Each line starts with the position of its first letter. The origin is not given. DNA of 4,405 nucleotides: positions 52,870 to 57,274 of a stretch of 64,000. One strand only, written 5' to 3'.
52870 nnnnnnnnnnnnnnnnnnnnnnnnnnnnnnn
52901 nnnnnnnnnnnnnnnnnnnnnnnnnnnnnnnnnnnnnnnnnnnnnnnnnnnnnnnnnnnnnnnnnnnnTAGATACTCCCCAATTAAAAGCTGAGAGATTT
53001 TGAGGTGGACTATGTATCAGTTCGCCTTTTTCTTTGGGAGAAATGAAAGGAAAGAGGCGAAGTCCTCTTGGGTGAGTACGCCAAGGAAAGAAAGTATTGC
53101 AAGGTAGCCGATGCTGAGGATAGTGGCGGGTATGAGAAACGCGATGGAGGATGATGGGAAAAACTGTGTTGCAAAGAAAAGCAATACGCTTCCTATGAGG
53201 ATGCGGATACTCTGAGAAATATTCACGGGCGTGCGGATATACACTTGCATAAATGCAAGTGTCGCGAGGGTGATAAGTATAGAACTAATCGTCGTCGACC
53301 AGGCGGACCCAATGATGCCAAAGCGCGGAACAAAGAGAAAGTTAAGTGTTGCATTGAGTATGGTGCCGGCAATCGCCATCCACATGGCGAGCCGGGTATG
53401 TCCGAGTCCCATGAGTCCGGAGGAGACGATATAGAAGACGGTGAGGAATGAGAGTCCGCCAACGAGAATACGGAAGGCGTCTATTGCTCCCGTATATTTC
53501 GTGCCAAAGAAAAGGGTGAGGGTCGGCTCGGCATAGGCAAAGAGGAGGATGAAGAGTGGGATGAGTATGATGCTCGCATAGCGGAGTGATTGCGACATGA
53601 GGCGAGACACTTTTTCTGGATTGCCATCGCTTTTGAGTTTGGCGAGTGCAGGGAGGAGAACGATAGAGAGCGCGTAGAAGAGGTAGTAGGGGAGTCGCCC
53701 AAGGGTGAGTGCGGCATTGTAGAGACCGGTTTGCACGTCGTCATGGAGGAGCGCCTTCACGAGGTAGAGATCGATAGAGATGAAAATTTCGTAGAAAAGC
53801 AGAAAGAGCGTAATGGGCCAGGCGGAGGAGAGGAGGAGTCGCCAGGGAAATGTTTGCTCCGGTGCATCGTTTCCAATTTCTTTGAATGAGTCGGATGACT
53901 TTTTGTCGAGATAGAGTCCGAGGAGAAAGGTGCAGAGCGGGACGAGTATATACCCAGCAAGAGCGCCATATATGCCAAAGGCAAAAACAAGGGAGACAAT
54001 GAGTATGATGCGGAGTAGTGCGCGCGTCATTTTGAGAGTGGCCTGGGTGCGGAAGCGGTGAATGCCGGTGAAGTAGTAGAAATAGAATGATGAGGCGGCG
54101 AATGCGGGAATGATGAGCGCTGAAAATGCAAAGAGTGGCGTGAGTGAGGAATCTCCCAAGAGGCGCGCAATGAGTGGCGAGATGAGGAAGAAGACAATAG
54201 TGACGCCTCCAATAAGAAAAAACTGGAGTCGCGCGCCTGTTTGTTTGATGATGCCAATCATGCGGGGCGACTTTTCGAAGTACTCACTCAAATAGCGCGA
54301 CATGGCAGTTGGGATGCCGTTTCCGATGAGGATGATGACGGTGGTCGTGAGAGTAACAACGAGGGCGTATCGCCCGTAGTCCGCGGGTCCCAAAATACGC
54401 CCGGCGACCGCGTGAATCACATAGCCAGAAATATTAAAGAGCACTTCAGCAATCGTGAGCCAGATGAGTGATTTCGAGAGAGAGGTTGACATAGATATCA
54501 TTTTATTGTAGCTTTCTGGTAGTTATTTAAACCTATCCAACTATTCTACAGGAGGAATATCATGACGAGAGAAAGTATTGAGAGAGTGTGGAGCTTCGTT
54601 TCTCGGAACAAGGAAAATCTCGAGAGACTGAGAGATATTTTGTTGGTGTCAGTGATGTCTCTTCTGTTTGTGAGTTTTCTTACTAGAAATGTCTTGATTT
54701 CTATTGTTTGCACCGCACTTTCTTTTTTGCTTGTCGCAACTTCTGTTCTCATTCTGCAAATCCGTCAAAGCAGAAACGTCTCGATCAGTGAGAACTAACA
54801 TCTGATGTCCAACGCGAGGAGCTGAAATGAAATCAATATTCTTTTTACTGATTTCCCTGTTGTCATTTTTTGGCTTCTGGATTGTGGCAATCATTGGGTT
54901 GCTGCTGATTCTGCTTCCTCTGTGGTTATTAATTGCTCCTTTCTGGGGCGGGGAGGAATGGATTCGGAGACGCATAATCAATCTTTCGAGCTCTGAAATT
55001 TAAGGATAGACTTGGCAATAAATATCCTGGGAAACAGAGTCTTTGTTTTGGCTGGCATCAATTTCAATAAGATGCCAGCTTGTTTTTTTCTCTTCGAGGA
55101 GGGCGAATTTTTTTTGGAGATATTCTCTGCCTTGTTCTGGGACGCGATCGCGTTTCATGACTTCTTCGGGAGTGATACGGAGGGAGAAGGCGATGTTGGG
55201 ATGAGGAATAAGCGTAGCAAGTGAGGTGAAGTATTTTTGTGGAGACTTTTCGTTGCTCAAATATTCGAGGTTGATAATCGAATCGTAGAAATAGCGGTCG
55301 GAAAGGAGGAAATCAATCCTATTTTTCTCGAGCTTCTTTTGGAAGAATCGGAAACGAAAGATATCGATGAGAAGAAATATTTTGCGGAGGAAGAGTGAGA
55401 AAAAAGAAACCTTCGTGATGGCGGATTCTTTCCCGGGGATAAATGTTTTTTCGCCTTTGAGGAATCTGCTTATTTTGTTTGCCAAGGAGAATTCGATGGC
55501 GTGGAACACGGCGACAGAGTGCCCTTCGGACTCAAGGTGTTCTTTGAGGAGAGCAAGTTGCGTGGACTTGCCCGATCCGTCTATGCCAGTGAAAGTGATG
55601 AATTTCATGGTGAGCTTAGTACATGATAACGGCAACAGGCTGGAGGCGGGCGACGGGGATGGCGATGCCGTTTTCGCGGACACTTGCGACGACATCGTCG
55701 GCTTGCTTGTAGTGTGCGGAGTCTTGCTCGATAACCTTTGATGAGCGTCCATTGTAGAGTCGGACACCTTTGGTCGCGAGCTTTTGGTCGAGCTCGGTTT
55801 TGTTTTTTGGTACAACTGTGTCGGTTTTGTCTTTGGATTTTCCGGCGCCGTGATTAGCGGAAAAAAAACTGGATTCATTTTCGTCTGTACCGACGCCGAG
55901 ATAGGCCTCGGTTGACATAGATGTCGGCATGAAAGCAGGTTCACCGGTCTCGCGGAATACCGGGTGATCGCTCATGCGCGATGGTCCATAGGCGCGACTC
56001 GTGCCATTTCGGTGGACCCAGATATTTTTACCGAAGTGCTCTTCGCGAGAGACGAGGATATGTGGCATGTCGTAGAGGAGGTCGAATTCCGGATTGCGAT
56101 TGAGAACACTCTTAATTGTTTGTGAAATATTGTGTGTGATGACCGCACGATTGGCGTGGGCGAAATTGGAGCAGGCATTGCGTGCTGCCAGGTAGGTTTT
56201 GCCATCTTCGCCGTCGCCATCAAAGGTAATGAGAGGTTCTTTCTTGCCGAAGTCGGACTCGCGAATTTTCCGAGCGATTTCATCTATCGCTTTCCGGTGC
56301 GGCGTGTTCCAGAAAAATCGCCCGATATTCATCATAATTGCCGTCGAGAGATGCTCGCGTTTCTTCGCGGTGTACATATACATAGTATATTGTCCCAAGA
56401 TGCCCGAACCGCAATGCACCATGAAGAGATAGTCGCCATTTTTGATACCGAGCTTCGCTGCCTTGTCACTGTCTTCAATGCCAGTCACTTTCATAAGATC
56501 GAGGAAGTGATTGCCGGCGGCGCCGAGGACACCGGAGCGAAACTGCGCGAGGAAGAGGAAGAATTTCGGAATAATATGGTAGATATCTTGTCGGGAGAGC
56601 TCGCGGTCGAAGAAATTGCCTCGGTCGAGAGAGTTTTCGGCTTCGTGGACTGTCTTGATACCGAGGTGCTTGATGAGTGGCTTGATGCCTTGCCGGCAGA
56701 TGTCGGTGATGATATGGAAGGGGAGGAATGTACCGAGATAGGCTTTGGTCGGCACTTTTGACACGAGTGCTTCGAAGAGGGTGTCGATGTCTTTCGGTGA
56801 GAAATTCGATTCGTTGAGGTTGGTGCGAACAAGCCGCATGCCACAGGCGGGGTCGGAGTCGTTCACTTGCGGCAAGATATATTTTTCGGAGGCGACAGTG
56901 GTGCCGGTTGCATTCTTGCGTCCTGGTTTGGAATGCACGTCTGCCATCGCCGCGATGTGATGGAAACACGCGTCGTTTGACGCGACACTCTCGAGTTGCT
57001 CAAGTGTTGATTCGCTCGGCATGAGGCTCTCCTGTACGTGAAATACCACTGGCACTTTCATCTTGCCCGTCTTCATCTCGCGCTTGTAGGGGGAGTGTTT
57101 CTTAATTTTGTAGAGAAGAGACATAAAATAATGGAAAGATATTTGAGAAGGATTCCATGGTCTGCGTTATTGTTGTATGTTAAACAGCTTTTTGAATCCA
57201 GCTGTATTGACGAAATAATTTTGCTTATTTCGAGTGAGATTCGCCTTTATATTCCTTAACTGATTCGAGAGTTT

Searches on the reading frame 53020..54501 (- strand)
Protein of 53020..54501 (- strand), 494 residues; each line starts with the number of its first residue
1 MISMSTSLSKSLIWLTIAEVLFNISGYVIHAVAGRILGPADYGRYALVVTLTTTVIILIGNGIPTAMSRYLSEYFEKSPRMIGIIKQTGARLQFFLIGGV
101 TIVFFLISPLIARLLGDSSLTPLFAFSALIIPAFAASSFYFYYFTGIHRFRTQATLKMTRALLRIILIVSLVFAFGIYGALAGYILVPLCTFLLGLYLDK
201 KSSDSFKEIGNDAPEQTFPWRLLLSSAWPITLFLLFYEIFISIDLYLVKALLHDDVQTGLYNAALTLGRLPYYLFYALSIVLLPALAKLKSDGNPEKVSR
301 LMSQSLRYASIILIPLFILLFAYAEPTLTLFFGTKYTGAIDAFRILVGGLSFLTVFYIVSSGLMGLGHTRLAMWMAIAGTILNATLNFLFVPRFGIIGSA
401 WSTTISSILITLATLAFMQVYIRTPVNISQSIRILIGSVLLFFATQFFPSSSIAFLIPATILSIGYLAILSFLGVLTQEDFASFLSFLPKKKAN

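Call 61: search_protein_families(library=pfam, proteins=[window:53020-54501:-], max_evalue=0.00001)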
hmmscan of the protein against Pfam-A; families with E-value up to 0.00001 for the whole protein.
window:53020-54501:- (494 aa): 4 families
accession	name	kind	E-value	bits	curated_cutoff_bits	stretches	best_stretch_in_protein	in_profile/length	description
PF01943.22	Polysacc_synt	-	1.1e-27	97.6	28.2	1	10-289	3-273/274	Polysaccharide biosynthesis protein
PF13440.11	Polysacc_synt_3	-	4.2e-18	66.1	23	1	35-340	4-292/293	Polysaccharide biosynthesis protein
PF03023.19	MurJ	-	1.6e-11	43.9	27.4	1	92-442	62-421/451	Lipid II flippase MurJ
PF01554.23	MatE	-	6.3e-06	26.4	24.9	1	232-389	4-161/161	MatE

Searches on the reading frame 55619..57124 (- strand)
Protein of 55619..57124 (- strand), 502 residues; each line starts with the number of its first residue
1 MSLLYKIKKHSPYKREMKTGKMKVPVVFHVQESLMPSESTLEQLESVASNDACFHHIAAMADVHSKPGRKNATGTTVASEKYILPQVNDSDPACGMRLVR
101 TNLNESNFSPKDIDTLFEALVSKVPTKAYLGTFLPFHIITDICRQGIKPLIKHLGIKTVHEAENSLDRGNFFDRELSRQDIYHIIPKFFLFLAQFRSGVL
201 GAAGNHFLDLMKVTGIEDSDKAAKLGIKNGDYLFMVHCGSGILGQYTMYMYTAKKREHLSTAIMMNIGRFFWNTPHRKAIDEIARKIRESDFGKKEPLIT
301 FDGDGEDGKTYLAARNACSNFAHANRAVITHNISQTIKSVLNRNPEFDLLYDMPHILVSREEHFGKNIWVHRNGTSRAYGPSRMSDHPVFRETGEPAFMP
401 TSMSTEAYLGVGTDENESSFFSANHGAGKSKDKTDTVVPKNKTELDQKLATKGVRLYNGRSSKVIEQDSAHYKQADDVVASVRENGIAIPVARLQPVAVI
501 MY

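Call 61: search_protein_families(library=pfam, proteins=[window:55619-57124:-], max_evalue=0.00001)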
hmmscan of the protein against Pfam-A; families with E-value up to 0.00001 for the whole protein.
window:55619-57124:- (502 aa): 1 family
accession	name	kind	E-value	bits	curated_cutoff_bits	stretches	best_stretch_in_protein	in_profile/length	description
PF01139.22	RtcB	-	1.3e-70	239.2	27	1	43-500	1-424/426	tRNA-splicing ligase RtcB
